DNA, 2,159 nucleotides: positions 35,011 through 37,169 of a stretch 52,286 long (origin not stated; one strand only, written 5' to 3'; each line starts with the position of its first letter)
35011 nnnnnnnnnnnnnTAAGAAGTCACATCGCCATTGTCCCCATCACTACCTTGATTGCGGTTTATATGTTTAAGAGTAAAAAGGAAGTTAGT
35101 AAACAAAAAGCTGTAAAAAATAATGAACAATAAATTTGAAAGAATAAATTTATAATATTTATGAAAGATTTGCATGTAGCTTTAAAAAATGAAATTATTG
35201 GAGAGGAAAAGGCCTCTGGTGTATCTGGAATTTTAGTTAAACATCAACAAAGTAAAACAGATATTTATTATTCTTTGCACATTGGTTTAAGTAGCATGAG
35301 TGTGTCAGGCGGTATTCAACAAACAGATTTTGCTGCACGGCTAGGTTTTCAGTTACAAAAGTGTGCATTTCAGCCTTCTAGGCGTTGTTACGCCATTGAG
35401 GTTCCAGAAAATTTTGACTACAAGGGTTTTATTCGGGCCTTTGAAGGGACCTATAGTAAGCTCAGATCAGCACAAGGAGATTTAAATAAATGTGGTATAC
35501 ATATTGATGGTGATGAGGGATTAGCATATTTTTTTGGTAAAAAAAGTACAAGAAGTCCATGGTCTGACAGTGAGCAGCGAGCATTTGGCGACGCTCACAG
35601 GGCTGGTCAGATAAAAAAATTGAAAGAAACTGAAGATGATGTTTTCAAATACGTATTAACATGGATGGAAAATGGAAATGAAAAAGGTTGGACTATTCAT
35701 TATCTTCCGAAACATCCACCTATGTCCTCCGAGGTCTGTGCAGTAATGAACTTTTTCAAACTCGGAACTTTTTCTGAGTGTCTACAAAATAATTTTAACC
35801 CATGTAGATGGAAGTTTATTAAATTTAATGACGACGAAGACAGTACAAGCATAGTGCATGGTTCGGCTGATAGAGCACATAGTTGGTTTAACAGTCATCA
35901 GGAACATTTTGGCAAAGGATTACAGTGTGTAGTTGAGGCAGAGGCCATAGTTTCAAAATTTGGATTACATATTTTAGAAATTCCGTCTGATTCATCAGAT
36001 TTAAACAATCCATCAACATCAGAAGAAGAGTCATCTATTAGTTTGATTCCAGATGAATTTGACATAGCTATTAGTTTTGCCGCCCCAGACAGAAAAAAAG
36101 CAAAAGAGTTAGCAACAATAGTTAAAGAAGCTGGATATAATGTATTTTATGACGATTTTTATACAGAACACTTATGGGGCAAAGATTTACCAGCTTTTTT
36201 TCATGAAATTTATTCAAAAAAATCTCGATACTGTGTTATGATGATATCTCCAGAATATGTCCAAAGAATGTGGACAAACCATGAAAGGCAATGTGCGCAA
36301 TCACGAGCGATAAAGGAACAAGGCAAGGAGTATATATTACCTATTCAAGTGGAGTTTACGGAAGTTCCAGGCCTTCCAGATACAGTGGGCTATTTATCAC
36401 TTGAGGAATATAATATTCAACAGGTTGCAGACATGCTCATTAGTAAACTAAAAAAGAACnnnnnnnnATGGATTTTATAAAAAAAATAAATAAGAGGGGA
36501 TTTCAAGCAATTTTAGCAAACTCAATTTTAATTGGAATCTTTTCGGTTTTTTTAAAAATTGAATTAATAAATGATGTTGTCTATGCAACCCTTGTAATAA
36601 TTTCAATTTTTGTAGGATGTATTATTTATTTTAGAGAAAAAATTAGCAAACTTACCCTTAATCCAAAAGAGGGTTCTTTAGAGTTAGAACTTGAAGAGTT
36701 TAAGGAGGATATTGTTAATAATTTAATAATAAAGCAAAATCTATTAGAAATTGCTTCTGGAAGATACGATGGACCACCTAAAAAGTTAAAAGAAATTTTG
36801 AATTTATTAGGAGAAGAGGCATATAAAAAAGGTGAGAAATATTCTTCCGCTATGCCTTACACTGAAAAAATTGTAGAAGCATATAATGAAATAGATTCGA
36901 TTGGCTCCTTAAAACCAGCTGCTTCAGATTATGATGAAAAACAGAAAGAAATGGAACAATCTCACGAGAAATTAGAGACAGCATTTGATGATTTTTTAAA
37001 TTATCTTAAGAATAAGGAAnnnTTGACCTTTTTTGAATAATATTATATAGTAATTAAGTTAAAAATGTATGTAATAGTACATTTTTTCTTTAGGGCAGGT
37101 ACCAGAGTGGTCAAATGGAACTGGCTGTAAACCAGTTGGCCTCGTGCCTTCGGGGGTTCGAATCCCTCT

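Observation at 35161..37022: Two-gene TIR module (unknown N-domain plus TIR, then a small 2-TM protein) in an island next to tRNA-Tyr: candidate defence system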

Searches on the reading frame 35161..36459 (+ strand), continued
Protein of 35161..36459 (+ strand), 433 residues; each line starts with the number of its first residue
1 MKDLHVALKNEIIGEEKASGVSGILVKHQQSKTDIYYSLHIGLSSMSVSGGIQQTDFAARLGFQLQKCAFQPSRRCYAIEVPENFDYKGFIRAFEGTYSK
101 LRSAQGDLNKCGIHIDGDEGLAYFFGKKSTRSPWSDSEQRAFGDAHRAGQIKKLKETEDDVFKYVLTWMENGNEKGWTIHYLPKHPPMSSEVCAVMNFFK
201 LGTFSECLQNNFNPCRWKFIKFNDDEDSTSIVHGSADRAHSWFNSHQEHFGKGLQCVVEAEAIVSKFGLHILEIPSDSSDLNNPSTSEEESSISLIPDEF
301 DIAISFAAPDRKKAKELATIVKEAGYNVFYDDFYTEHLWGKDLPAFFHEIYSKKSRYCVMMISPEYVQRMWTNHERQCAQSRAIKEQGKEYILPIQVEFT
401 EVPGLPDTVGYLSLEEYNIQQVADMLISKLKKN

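Call 64: search_protein_families(library=pfam, proteins=[L009:7237-7983:+, L009:5731-7224:+, L009:3002-5725:+, L014:6797-7993:+, L035:7071-7955:+, L043:6638-7690:+, L017:6492-7955:+, L019:7385-7987:+, L042:4982-7741:+, L013:6858-7805:+], max_evalue=0.01)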
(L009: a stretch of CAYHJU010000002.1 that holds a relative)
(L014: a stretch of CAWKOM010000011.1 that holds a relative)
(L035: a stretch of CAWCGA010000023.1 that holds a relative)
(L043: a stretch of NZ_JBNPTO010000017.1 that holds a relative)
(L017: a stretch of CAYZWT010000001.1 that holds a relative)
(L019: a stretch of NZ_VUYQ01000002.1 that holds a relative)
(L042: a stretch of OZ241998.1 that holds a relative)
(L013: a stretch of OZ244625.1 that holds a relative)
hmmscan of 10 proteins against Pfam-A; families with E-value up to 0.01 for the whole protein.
L009:7237-7983:+ (249 aa): 3 families
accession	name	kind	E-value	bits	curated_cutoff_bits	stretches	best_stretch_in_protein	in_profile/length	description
PF12705.13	PDDEXK_1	-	1.6e-15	58.2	22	1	90-243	111-243/247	PD-(D/E)XK nuclease superfamily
PF01930.23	Cas_Cas4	-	0.00059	20.4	22.7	1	124-243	57-155/160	Domain of unknown function DUF83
PF12684.13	DUF3799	-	0.00092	19.5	26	1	133-241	121-231/233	PDDEXK-like domain of unknown function (DUF3799)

L009:5731-7224:+ (498 aa): 1 family
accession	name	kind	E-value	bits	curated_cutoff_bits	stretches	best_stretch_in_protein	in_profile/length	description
PF00078.32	RVT_1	-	4.5e-14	53.1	29.6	1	102-293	24-191/205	Reverse transcriptase (RNA-dependent DNA polymerase)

L009:3002-5725:+ (908 aa): 3 families
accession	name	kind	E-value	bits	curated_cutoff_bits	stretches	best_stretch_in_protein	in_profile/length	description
PF04851.21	ResIII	-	4.8e-21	75.8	22.5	1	73-256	10-163/164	Type III restriction enzyme, res subunit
PF08722.17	Tn7_TnsA-like_N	-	1.8e-06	28.9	26.5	1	829-874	23-75/85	TnsA-like endonuclease N terminal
PF00271.37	Helicase_C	-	3.2e-05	24.6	23.5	1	354-441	26-108/110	Helicase conserved C-terminal domain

L014:6797-7993:+ (399 aa): 1 family
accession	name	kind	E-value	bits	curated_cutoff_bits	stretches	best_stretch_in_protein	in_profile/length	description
PF01420.25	Methylase_S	-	2.1e-16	61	22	2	255-375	49-162/168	Type I restriction modification DNA specificity domain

L035:7071-7955:+ (295 aa): 0 families

L043:6638-7690:+ (351 aa): 2 families
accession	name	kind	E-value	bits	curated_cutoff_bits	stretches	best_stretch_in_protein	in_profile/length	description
PF08808.17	RES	-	0.0017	18.8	23.2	1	236-306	18-91/157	RES domain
PF18870.6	HEPN_RES_NTD1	-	0.0071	17.1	27.4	0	157-178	105-126/131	HEPN/RES N-terminal domain 1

L017:6492-7955:+ (488 aa): 2 families
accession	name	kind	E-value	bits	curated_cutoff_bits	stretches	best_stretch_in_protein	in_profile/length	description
PF02872.23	5_nucleotid_C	-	5.6e-17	62.7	23.6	1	306-438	15-150/158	5'-nucleotidase, C-terminal domain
PF00149.33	Metallophos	-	1.5e-13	52.1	21.5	1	7-220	2-190/191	Calcineurin-like phosphoesterase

L019:7385-7987:+ (201 aa): 0 families

L042:4982-7741:+ (920 aa): 2 families
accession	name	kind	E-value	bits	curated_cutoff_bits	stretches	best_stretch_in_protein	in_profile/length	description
PF02384.22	N6_Mtase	-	3e-06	27.2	20.4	1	299-402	4-96/311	N-6 DNA Methylase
PF05175.20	MTS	-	0.0049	17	23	0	467-508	89-126/170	Methyltransferase small domain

L013:6858-7805:+ (316 aa): 15 families
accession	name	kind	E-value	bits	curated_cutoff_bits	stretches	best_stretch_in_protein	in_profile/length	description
PF13011.12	LZ_Tnp_IS481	-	4.3e-21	75.4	22.2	1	1-82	1-82/85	leucine-zipper of insertion element IS481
PF13518.12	HTH_28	-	5.6e-16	58.8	25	1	14-65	2-52/52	Helix-turn-helix domain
PF13683.12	rve_3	-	7e-16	58.2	26.5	1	235-300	2-67/67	Integrase core domain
PF00665.32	rve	-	9.9e-16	58.3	32.6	1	148-246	3-102/102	Integrase core domain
PF13384.12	HTH_23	-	4.8e-15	55.3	24.6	2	12-58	5-50/50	Homeodomain-like domain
PF13551.12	HTH_29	-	1.6e-14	54.1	28.1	1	16-74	3-61/64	Winged helix-turn helix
PF13565.12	HTH_32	-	2.3e-14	54.1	33.7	1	41-107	1-73/73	Homeodomain-like domain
PF06056.18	Terminase_5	-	1.1e-05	25.7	20.3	1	24-61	12-48/58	Putative ATPase subunit of terminase (gpP-like)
PF01527.26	HTH_Tnp_1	-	1.7e-05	25.4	24.1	1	6-55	4-52/75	Transposase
PF04218.19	CENP-B_N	-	8.8e-05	22.5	21.2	1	8-48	6-45/53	CENP-B N-terminal DNA-binding domain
PF13936.12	HTH_38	-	0.0004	20.5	27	1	90-109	24-43/44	Helix-turn-helix domain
PF02796.21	HTH_7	-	0.00045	20.7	23.8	0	76-108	11-43/45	Helix-turn-helix domain of resolvase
PF08281.18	Sigma70_r4_2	-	0.00071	19.6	25.7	0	7-50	9-51/54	Sigma-70, region 4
PF13545.12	HTH_Crp_2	-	0.0086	16.5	27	0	84-109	20-45/70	Crp-like helix-turn-helix domain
PF13542.12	HTH_Tnp_ISL3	-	0.0088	15.9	27.4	0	15-49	18-50/51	Helix-turn-helix domain of transposase family ISL3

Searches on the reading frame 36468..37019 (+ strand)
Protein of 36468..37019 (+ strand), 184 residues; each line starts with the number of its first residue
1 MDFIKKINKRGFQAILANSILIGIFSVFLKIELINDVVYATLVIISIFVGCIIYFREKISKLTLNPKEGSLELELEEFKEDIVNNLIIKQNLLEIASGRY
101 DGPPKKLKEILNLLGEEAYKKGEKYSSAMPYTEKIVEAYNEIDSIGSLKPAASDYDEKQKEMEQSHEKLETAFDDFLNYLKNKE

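Call 3: search_protein_families(library=pfam, proteins=[window:36468-37019:+], max_evalue=1)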
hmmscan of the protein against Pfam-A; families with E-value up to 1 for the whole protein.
window:36468-37019:+ (184 aa): 1 family
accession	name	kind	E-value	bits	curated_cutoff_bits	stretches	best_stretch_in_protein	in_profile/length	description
PF19885.4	DUF6358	-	0.38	11.4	28.4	1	14-37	32-55/61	Family of unknown function (DUF6358)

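Call 4: search_protein_families(library=padloc, proteins=[window:36468-37019:+], max_evalue=1)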
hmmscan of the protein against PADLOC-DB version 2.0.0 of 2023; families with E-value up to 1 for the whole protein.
window:36468-37019:+ (184 aa): 0 families

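Call 5: search_protein_families(library=ncbifam, proteins=[window:36468-37019:+], max_evalue=1)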
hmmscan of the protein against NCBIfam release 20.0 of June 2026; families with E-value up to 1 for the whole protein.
window:36468-37019:+ (184 aa): 2 families
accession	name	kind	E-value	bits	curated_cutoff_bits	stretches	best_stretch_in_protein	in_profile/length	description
TIGR00205.2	fliE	equivalog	0.23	11.7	30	0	133-142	57-66/71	flagellar hook-basal body complex protein FliE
NF033630.1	SLATT_6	subfamily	0.34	10.6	100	1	14-58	37-81/180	SLATT domain-containing protein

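Call 7: find_homologous_proteins(query=window:36468-37019:+, max_evalue=0.01)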
Query window:36468-37019:+ (184 aa): 1 proteins with E <= 0.01 among 172 candidates.
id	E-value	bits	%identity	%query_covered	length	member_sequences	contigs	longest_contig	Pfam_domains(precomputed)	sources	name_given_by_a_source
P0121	4.7e-82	292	100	76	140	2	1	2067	-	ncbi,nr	ncbi:hypothetical protein KKF29_03395, partial [Patescibacteria group bacterium]|nr:hypothetical pro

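Call 29: search_protein_representatives(protein=window:36468-37019:+)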
Query: 184 residues. Proteins with E-value up to 0.001 (for the whole library): 3; up to 1e-10: 3; up to 1e-30: 1. The best 3 are listed.
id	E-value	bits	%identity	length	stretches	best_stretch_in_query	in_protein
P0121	1.5e-82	292.1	100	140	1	45-184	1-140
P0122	3.3e-28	115.3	57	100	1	86-183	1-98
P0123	1.3e-23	100.3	49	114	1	3-111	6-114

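Call 30: find_encoding_contigs(protein=P0123, flank=8000, max_places=4)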
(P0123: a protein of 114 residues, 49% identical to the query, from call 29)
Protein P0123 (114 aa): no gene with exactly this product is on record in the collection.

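Call 31: find_encoding_contigs(protein=P0122, flank=8000, max_places=4)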
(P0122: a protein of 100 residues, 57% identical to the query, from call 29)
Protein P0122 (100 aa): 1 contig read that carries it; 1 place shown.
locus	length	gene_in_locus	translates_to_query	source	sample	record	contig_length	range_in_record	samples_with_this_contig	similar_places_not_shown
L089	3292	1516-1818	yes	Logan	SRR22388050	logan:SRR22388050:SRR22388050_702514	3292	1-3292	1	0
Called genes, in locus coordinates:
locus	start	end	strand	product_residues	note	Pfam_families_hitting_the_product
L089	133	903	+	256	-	-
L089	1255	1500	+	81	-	-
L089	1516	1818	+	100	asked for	-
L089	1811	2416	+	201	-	-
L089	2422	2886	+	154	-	PF05014:Nuc_deoxyrib_tr (faint)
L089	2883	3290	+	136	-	?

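Call 35: search_protein_families(library=pfam, proteins=[L089:133-900:+, L089:1811-2413:+, L089:2422-2883:+, L089:2883-3290:+, P0123], max_evalue=10)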
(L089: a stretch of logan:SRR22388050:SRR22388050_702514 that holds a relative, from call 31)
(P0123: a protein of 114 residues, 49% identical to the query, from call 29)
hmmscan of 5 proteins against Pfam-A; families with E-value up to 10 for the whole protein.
L089:133-900:+ (256 aa): 0 families

L089:1811-2413:+ (201 aa): 1 family
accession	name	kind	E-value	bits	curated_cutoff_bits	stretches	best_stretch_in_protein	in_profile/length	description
PF14904.11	FAM86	-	0.14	12.7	23.5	1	98-118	46-66/94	Family of unknown function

L089:2422-2883:+ (154 aa): 2 families
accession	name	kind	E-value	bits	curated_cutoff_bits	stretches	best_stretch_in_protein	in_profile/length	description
PF05014.21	Nuc_deoxyrib_tr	-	1.8e-05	25.3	28.8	1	65-119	44-101/117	Nucleoside 2-deoxyribosyltransferase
PF15891.11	Nuc_deoxyri_tr2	-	6.5e-05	23.7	30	1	63-116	44-103/105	Nucleoside 2-deoxyribosyltransferase like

L089:2883-3290:+ (136 aa): 0 families

P0123 (114 aa): 1 family
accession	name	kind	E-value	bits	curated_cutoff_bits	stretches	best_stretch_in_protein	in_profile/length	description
PF21353.3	Per3-like_PAS-A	-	0.065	13.7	27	1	43-75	2-33/123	Period circadian protein homolog 3-like, PAS-A domain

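Call 57: search_protein_families(library=ncbifam, proteins=[window:36468-37019:+, P0123, L089:1811-2413:+, L089:2422-2883:+, L089:133-900:+], max_evalue=10)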
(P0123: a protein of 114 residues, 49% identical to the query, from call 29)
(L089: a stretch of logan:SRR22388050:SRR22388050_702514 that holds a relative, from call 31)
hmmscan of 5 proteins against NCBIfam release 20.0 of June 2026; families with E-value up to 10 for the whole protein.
window:36468-37019:+ (184 aa): 2 families
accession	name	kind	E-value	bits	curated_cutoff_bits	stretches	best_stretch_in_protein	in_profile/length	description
TIGR00205.2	fliE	equivalog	0.23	11.7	30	1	133-142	57-66/71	flagellar hook-basal body complex protein FliE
NF033630.1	SLATT_6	subfamily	0.34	10.6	100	1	14-58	37-81/180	SLATT domain-containing protein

P0123 (114 aa): 0 families

L089:1811-2413:+ (201 aa): 0 families

L089:2422-2883:+ (154 aa): 0 families

L089:133-900:+ (256 aa): 0 families

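Call 58: search_protein_families(library=padloc, proteins=[P0123, L089:1811-2413:+, L089:2422-2883:+, L089:133-900:+, window:36468-37019:+], max_evalue=10)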
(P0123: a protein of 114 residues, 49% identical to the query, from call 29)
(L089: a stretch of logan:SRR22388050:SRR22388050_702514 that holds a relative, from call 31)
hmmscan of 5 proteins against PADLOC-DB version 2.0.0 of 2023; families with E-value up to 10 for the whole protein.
P0123 (114 aa): 0 families

L089:1811-2413:+ (201 aa): 0 families

L089:2422-2883:+ (154 aa): 0 families

L089:133-900:+ (256 aa): 1 family
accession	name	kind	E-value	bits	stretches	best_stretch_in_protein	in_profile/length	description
PDLC02556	PglZ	-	0.048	10.2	1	36-88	288-338/641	PglZ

window:36468-37019:+ (184 aa): 0 families

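Call 73: predict_structure(alignment_id=A5)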
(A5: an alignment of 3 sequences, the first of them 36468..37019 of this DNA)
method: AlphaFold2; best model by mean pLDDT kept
length: 184 residues; sequences in the alignment: 3
mean_pLDDT: 48.5   pTM: 0.36
mean pLDDT of the five models: 48.5, 48.4, 47.8, 40.1, 38.8
residues with pLDDT >= 90: 0; 70-90: 25; 50-70: 30; < 50: 129
segments of 3 or more residues with pLDDT < 50: 1-126
pLDDT, mean of each block of 10 residues (from residue 1): 35 44 39 42 44 37 32 32 37 40 44 44 49 67 66 80 76 66 50
secondary structure, 60 per line:
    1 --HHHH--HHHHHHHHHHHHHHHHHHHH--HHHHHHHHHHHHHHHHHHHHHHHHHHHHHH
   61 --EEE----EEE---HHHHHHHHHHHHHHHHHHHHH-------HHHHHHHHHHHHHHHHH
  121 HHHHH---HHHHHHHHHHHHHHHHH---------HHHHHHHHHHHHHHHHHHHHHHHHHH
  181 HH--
elements in order: H3-6 H9-28 H31-60 E63-65 E70-72 H76-96 H104-125 H129-145 H155-182

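Call 86: list_cluster_members(proteins=[P0123, P0122, window:36468-37019:+])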
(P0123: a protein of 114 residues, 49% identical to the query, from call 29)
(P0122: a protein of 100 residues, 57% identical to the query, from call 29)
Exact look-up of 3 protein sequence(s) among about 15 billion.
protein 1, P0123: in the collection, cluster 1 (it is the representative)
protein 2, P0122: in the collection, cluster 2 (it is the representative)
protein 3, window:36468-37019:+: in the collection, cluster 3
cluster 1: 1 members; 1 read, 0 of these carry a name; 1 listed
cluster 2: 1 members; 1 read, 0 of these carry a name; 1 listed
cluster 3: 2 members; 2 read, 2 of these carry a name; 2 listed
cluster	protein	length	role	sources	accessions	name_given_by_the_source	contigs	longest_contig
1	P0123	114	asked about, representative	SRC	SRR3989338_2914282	-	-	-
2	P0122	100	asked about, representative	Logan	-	-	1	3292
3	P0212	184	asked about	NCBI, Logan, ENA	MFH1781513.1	MAG: hypothetical protein ABH835_02775 [Patescibacteria group bacterium]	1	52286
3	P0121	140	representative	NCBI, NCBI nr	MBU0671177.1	hypothetical protein KKF29_03395, partial [Patescibacteria group bacterium] | hypothetical protein [Patescibacteria group bacterium]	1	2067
